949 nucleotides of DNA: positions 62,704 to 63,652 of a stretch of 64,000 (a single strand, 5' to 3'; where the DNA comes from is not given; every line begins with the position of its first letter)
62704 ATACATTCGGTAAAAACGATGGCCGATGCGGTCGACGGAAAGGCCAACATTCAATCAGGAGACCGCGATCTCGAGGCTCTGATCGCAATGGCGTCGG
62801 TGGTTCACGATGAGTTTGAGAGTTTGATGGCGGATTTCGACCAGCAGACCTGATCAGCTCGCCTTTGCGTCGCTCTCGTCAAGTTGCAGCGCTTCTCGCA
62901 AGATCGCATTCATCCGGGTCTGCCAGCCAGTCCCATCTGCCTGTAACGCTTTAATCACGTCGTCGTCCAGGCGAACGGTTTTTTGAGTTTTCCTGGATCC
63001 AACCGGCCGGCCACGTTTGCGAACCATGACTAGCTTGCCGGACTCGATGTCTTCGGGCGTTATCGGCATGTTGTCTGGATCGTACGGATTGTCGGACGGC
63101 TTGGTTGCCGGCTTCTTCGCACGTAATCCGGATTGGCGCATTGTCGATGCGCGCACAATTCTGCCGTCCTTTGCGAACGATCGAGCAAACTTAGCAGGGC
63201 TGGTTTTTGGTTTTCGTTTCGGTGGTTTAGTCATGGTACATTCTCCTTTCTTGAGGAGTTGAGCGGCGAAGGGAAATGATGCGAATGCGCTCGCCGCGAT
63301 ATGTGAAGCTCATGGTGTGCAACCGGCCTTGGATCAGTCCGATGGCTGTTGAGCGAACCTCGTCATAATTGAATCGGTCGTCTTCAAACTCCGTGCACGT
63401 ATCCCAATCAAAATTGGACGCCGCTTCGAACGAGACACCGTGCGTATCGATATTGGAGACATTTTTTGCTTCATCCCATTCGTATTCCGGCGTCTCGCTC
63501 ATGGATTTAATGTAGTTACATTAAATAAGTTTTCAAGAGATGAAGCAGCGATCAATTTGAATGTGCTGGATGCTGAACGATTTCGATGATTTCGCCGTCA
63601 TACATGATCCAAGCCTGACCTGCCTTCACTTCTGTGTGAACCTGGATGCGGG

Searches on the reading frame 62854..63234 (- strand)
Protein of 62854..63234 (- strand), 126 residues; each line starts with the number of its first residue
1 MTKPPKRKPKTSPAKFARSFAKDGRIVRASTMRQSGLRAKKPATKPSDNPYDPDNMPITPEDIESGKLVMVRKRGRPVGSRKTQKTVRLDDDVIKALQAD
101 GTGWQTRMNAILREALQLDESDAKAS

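Call 59: search_protein_families(library=ncbifam, proteins=[window:62854-63234:-], max_evalue=0.01)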
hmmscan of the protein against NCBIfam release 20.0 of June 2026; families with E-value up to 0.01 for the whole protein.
window:62854-63234:- (126 aa): 0 families

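Call 103: search_protein_families(library=pfam, proteins=[window:62854-63234:-], max_evalue=0.01)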
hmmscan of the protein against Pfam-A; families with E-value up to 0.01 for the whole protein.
window:62854-63234:- (126 aa): 1 family
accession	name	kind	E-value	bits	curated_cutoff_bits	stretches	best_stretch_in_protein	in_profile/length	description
PF14384.12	BrnA_antitoxin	-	2.8e-17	63.3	26.1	1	58-116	5-68/68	BrnA antitoxin of type II toxin-antitoxin system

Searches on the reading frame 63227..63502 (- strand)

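Call 59: search_protein_families(library=ncbifam, proteins=[window:63227-63502:-], max_evalue=0.01)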
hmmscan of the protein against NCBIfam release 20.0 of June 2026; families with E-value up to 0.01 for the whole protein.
window:63227-63502:- (91 aa): 0 families

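Call 103: search_protein_families(library=pfam, proteins=[window:63227-63502:-], max_evalue=0.01)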
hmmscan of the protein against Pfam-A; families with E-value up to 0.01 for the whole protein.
window:63227-63502:- (91 aa): 1 family
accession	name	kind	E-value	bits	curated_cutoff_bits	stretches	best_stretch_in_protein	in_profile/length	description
PF04365.19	BrnT_toxin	-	4.6e-25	88.2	34.5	1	9-85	1-77/77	Ribonuclease toxin, BrnT, of type II toxin-antitoxin system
